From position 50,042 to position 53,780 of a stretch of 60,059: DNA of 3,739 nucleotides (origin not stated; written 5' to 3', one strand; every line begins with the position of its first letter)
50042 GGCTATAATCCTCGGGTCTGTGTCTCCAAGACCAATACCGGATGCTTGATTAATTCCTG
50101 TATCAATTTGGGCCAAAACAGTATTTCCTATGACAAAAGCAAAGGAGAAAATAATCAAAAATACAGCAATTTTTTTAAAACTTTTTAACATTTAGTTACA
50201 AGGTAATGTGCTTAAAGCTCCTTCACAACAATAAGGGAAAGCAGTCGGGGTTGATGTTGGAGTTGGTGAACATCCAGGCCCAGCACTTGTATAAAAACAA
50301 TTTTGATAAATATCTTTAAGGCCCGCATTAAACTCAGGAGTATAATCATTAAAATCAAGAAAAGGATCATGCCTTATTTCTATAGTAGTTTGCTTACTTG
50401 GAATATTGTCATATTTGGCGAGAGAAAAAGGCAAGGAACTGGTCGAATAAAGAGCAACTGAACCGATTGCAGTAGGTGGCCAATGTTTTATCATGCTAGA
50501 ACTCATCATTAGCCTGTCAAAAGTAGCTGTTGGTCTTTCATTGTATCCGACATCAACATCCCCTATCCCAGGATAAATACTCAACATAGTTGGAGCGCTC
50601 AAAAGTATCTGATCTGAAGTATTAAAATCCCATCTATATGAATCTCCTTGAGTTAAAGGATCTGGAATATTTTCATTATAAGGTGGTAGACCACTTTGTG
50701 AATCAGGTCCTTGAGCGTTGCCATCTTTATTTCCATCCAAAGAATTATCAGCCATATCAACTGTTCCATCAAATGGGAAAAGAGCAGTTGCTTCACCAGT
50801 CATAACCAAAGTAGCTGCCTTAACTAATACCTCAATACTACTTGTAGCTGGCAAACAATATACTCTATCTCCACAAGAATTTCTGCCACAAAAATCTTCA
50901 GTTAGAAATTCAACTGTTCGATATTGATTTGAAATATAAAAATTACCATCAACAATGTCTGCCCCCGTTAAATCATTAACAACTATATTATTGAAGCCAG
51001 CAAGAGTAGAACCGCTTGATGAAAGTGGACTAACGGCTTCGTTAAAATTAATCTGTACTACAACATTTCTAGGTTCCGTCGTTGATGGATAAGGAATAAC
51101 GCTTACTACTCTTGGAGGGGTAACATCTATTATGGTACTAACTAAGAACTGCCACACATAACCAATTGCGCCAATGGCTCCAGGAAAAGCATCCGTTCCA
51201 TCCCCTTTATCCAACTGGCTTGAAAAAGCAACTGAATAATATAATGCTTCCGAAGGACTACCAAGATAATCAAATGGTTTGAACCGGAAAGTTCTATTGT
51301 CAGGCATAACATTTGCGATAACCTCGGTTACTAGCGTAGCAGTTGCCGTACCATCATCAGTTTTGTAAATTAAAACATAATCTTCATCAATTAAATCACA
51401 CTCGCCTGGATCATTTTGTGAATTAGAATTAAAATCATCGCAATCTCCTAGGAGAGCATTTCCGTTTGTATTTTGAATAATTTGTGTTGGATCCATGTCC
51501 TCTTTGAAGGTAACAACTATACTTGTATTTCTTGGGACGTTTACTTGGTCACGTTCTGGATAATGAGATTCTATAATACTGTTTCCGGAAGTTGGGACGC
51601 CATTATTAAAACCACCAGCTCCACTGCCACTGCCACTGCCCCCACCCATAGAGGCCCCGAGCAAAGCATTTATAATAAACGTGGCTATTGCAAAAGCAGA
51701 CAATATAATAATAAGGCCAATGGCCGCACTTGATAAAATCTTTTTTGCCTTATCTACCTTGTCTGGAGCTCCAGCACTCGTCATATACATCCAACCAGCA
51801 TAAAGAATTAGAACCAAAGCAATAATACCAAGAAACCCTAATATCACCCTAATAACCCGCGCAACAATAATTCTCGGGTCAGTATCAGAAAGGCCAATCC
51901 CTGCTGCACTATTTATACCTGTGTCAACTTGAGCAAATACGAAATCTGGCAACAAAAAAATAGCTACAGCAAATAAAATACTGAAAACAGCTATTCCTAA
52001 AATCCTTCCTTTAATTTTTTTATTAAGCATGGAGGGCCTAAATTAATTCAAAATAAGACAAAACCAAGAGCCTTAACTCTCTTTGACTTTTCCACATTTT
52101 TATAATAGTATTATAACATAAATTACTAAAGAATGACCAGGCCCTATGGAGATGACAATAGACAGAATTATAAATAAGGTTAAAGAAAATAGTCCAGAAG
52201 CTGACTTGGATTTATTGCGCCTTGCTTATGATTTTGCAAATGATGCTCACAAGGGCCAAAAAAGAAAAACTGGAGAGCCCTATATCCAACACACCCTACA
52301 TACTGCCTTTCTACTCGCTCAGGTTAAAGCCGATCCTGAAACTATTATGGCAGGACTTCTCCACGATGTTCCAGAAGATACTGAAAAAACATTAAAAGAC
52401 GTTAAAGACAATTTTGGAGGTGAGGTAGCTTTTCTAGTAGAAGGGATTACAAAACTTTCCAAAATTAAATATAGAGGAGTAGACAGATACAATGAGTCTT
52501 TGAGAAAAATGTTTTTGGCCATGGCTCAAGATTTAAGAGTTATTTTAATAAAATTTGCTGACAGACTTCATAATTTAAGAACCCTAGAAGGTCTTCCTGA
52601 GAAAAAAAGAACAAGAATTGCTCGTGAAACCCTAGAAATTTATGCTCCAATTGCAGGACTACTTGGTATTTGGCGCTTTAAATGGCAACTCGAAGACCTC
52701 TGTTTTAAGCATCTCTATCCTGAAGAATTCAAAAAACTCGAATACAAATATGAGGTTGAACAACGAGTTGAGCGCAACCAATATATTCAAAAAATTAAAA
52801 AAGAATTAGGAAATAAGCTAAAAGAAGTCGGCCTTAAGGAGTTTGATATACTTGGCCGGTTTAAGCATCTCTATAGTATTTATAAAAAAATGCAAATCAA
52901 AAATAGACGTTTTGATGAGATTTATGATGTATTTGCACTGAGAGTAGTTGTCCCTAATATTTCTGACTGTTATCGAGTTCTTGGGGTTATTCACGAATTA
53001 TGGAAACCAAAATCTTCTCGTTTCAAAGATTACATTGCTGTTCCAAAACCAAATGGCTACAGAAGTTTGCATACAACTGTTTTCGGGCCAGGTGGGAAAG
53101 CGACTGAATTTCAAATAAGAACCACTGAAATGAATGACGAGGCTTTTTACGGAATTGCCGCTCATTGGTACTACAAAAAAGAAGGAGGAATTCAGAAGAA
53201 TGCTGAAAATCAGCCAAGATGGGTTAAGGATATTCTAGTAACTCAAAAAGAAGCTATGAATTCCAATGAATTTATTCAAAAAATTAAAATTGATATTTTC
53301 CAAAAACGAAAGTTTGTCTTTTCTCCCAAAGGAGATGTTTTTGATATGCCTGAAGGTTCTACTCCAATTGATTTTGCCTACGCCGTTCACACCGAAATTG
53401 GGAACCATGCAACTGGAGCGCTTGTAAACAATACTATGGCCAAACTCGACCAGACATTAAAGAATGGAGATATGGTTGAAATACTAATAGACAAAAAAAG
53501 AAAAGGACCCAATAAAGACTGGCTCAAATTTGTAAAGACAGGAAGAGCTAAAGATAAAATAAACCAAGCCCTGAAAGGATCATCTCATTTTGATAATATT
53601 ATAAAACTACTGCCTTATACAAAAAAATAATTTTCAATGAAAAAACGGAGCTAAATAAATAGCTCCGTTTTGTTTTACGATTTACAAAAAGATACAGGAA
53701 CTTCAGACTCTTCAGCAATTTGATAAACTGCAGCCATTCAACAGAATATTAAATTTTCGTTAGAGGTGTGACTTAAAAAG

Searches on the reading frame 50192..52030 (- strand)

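Call 11: search_protein_families(library=phrogs, proteins=[window:50192-52030:-], max_evalue=0.001)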
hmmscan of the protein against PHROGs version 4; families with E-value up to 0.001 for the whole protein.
window:50192-52030:- (612 aa): 0 families

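Call 19: search_protein_families(library=pfam, proteins=[window:50192-52030:-], max_evalue=0.001)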
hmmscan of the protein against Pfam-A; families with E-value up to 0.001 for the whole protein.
window:50192-52030:- (612 aa): 2 families
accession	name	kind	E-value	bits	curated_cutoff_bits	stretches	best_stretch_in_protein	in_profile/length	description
PF13205.12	Big_5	-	8.2e-14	52.6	23.6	1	153-188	7-42/105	Bacterial Ig-like domain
PF18895.5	T4SS_pilin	-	5.6e-05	23.6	26.6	1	63-119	16-71/71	Type IV secretion system pilin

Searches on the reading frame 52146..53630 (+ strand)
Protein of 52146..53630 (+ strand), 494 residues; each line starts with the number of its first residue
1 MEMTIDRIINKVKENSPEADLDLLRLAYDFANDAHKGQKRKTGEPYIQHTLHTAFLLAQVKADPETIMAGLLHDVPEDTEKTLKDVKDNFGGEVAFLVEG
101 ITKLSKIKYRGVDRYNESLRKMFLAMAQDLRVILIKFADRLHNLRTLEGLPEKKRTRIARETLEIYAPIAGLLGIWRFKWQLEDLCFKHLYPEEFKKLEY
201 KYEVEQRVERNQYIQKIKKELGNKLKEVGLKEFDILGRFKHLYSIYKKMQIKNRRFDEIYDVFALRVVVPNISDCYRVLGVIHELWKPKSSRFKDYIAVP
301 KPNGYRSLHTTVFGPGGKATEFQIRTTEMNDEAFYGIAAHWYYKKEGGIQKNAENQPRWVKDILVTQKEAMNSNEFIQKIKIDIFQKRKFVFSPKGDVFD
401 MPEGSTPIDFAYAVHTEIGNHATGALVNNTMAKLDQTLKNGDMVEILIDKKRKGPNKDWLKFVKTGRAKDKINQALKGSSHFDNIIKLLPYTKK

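Call 11: search_protein_families(library=phrogs, proteins=[window:52146-53630:+], max_evalue=0.001)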
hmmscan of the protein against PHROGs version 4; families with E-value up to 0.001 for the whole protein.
window:52146-53630:+ (494 aa): 5 families
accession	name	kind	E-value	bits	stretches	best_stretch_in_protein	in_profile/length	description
phrog_990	-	other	3.9e-26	93.2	1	15-145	146-267/374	metal-dependent phosphohydrolase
phrog_15275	-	unknown function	1.1e-19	72.1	1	26-169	32-174/223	-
phrog_32047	-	other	7.1e-12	46.2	1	9-104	12-108/301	phosphohydrolase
phrog_4773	-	unknown function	5.8e-11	43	1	212-312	49-151/353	-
phrog_30929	-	unknown function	4.8e-08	33.3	1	23-160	237-366/413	-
